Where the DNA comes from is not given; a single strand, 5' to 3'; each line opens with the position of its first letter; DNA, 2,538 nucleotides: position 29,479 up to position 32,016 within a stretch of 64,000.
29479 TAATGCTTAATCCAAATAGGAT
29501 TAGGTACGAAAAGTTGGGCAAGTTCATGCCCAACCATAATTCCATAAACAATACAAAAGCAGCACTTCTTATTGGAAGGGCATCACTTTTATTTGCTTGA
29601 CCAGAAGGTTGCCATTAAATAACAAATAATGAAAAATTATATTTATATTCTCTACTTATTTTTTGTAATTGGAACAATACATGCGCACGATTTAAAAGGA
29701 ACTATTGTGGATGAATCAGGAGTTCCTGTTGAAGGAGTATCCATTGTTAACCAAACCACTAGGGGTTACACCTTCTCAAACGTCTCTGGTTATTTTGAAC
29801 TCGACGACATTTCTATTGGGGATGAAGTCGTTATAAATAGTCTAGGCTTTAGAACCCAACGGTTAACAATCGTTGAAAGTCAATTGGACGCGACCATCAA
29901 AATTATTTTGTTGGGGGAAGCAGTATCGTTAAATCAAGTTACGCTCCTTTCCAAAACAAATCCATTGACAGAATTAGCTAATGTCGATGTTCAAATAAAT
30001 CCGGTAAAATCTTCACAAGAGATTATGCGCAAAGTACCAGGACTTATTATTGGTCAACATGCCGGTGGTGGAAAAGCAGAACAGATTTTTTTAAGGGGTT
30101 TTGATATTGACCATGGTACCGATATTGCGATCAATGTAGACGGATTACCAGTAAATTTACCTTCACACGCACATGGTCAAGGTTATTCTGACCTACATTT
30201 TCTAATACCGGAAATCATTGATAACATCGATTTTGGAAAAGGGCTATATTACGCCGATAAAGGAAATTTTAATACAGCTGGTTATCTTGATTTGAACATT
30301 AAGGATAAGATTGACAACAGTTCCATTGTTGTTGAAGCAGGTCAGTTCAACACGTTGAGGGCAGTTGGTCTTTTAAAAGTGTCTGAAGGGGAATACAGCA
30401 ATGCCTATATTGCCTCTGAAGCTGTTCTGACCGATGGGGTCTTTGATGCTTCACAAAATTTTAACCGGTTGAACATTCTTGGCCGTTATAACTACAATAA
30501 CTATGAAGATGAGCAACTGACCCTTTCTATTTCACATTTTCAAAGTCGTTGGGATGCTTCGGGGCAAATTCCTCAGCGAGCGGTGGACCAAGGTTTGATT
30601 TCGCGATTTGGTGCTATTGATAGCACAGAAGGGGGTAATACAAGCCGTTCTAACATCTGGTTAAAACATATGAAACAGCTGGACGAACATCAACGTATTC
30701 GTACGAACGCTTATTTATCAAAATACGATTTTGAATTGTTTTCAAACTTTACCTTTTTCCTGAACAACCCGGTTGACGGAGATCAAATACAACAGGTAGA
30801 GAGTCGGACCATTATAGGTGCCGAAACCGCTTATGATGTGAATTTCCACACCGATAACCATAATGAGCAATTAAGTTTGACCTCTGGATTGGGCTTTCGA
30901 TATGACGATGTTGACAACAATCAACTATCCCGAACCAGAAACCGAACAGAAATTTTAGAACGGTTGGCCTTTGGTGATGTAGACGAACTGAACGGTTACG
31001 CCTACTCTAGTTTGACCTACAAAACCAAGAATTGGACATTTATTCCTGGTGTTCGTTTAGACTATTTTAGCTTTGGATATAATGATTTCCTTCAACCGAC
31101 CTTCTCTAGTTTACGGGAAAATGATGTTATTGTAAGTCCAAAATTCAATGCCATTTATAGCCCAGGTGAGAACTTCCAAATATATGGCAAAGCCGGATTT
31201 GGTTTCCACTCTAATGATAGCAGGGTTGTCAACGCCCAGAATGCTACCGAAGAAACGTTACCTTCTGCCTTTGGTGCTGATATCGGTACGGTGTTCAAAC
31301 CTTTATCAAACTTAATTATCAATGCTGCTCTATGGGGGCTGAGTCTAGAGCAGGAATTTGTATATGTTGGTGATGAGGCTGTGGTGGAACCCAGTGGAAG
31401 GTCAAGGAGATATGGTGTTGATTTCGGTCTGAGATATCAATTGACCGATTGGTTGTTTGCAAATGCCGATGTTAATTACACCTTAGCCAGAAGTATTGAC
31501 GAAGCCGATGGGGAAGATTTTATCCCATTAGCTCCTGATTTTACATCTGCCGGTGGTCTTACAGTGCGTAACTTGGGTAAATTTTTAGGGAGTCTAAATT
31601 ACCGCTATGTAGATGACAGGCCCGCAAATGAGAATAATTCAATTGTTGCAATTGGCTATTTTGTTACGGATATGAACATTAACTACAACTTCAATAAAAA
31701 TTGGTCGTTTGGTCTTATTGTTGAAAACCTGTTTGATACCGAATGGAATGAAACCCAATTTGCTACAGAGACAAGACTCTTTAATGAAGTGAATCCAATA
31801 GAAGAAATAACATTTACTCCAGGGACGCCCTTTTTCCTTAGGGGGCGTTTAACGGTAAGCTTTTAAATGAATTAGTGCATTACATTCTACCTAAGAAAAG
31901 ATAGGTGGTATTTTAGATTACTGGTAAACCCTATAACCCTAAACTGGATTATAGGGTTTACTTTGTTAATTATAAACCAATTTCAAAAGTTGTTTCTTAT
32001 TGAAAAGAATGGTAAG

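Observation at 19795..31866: Metal signature around the NRPS genes: a HupE/UreJ gene leads the synthetase operon, and a His-rich protein and TonB receptor lie downstream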

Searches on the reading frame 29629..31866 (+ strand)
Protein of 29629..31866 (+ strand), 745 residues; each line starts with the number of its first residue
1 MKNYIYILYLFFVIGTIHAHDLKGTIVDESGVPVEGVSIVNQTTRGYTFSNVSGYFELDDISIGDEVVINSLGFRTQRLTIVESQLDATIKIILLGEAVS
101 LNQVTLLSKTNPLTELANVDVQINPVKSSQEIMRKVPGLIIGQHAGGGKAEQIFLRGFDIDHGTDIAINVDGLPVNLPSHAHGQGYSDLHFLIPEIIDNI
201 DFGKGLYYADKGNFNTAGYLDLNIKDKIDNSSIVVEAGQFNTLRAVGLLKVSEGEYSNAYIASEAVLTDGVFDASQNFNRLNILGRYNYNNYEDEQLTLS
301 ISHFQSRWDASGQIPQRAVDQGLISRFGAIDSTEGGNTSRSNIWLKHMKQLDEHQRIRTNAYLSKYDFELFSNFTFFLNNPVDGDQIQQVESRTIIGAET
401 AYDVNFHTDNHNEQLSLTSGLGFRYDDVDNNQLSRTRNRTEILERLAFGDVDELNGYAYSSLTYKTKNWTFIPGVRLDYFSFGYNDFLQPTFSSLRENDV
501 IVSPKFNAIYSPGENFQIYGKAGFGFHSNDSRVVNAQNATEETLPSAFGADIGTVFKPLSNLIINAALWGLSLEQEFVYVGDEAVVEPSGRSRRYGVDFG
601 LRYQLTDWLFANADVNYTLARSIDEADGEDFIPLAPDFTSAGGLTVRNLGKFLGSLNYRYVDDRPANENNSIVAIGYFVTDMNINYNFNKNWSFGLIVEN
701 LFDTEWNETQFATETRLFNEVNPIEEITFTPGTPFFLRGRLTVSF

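Call 4: search_protein_families(library=pfam, proteins=[window:29629-31866:+], max_evalue=0.01)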
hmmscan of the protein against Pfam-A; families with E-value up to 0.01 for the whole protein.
window:29629-31866:+ (745 aa): 4 families
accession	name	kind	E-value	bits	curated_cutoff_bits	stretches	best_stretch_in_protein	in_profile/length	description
PF00593.30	TonB_dep_Rec_b-barrel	-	1.6e-23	84.7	27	1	336-701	56-436/436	TonB dependent receptor-like, beta-barrel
PF07715.20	Plug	-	3.5e-10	40.8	23.9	1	120-218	16-106/107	TonB-dependent Receptor Plug Domain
PF13715.12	CarbopepD_reg_2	-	8.4e-09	35.8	32.2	1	22-105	1-87/88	CarboxypepD_reg-like domain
PF13620.12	CarboxypepD_reg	-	1.6e-07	32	32.3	1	22-83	2-68/82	Carboxypeptidase regulatory-like domain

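Call 11: search_protein_families(library=ncbifam, proteins=[window:29629-31866:+], max_evalue=0.001)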
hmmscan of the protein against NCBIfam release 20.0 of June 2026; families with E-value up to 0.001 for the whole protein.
window:29629-31866:+ (745 aa): 10 families
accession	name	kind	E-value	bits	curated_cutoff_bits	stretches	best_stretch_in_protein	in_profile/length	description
TIGR01783.1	TonB-siderophor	subfamily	2e-15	56.5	223.5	1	424-705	344-619/649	TonB-dependent siderophore receptor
TIGR01779.1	TonB-B12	equivalog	6.9e-11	41.4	599.7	1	120-207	56-136/614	TonB-dependent vitamin B12 receptor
TIGR01785.1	TonB-hemin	subfamily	2.9e-10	39.3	316.85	0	593-709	535-657/677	TonB-dependent heme/hemoglobin receptor family protein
TIGR01786.1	TonB-hemlactrns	subfamily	4.2e-10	38.6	323.75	0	399-526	332-462/719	TonB-dependent hemoglobin/transferrin/lactoferrin family receptor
TIGR04056.1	OMP_RagA_SusC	subfamily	9.5e-10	37.4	368.25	1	22-192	3-170/981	SusC/RagA family TonB-linked outer membrane protein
NF053692.1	BamP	equivalog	1.3e-06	28.1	230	1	1-110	1-114/251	BamP family beta-barrel-assembly machinery protein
NF007926.1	PRK10641.1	equivalog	1.2e-05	24.1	836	1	124-219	59-148/617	TonB-dependent vitamin B12 receptor BtuB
TIGR01782.1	TonB-Xanth-Caul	subfamily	1.2e-05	23.8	310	1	648-711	777-844/868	TonB-dependent receptor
NF041535.1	TonB_rec_PqqU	equivalog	4.6e-05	21.9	1200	0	550-707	476-644/676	TonB-dependent receptor PqqU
NF049946.1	TonB_dep_CU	exception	0.00056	18.3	700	0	595-709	550-664/683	TonB-dependent receptor, CU motif-type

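Call 29: search_solved_structures(query=window:29629-31866:+, max_evalue=0.001)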
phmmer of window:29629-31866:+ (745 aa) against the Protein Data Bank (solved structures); distinct sequences matched with E-value up to 0.001: 5.
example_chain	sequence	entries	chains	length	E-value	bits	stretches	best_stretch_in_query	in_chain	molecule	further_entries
6bpm_C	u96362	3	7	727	3.1e-05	25.4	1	525-706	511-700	Catecholate siderophore receptor Fiu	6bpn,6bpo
9hfj_A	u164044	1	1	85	0.00029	22.2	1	22-82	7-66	SusC homolog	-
1nqf_A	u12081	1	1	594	0.00058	21.2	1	112-218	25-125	Vitamin B12 receptor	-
3rgn_A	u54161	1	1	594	0.00061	21.1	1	112-218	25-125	Vitamin B12 transporter BtuB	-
3rgm_A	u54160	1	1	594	0.00061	21.1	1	112-218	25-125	Vitamin B12 transporter BtuB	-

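Call 88: find_homologous_proteins(query=window:29629-31866:+, max_evalue=1e-20)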
Query window:29629-31866:+ (745 aa): 8000 proteins with E <= 1e-20 among 8000 candidates; the best 120 are listed.
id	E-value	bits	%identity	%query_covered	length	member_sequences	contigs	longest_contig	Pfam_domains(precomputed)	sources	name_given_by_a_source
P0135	0.0e+0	1684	100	100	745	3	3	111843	PF13715.13,PF07715.21,PF13620.13,PF00593.31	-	-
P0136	0.0e+0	1482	87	100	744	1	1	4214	PF13715.13,PF07715.21,PF13620.13,PF00593.31,PF14905.13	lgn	-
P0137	0.0e+0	1448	84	100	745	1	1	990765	PF13715.13,PF07715.21,PF13620.13,PF00593.31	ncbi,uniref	ncbi:TonB-dependent receptor [Maribacter sp. 2210JD10-5]|uniref:TonB-dependent receptor n=1 Tax=Mari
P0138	0.0e+0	1436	83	100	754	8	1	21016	PF13715.13,PF07715.21,PF00593.31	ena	-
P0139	0.0e+0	1431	82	100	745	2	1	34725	PF13715.13,PF07715.21,PF13620.13,PF00593.31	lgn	-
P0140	0.0e+0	1426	84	100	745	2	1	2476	PF13715.13,PF07715.21,PF13620.13,PF00593.31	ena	-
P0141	0.0e+0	1416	82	100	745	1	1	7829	PF13715.13,PF07715.21,PF13620.13,PF00593.31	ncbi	-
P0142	0.0e+0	1413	83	98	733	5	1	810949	PF13715.13,PF07715.21,PF00593.31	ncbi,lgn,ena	-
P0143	0.0e+0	1411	81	100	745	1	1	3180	PF13715.13,PF07715.21,PF00593.31,PF14905.13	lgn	-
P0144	0.0e+0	1353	77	100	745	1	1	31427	PF13715.13,PF07715.21,PF13620.13,PF00593.31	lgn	-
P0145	0.0e+0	1336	77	100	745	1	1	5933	PF13715.13,PF07715.21,PF00593.31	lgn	-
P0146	0.0e+0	1306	77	98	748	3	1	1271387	PF13715.13,PF07715.21,PF13620.13,PF00593.31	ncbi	-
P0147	0.0e+0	1284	80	93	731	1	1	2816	PF13715.13,PF07715.21,PF13620.13,PF00593.31,PF14905.13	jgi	jgi:hypothetical protein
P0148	0.0e+0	1261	73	99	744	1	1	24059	PF13715.13,PF07715.21,PF13620.13,PF00593.31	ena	-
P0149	0.0e+0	1217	70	100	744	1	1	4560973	PF13715.13,PF07715.21,PF13620.13,PF00593.31,PF14905.13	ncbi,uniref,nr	ncbi:TonB-dependent receptor [Winogradskyella schleiferi]|uniref:TonB-dependent receptor n=1 Tax=Win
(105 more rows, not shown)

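Call 89: find_encoding_contigs(protein=P0137, flank=10000, max_places=1)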
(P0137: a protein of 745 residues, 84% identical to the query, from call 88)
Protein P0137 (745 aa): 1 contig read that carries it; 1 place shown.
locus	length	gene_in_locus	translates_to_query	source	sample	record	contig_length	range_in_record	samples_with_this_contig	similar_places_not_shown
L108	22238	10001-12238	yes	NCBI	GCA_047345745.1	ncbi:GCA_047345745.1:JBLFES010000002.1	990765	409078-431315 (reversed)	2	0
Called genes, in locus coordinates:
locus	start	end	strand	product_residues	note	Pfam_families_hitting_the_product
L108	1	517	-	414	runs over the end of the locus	PF13795:HupE_UreJ_2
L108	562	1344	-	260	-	PF05721:PhyH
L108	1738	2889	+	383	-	PF02771:Acyl-CoA_dh_N, PF02770:Acyl-CoA_dh_M, PF00441:Acyl-CoA_dh_1, PF08028:Acyl-CoA_dh_2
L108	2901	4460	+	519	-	PF00501:AMP-binding, PF13193:AMP-binding_C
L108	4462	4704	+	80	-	-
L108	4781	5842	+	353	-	PF01757:Acyl_transf_3, PF10129:OpgC_C (weak)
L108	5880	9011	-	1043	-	PF00668:Condensation, PF00501:AMP-binding, PF13193:AMP-binding_C (weak), PF00550:PP-binding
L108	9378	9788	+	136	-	-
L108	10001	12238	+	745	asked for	PF13620:CarboxypepD_reg (weak), PF13715:CarbopepD_reg_2, PF07715:Plug, PF00593:TonB_dep_Rec_b-barrel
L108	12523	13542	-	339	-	PF06379:RhaT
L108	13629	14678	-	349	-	PF01263:Aldose_epim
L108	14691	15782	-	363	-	PF02746:MR_MLE_N, PF13378:MR_MLE_C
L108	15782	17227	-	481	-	PF00171:Aldedh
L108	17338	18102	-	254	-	PF00106:adh_short, PF08659:KR, PF13561:adh_short_C2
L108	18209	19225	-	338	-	PF08240:ADH_N, PF16912:Glu_dehyd_C, PF00107:ADH_zinc_N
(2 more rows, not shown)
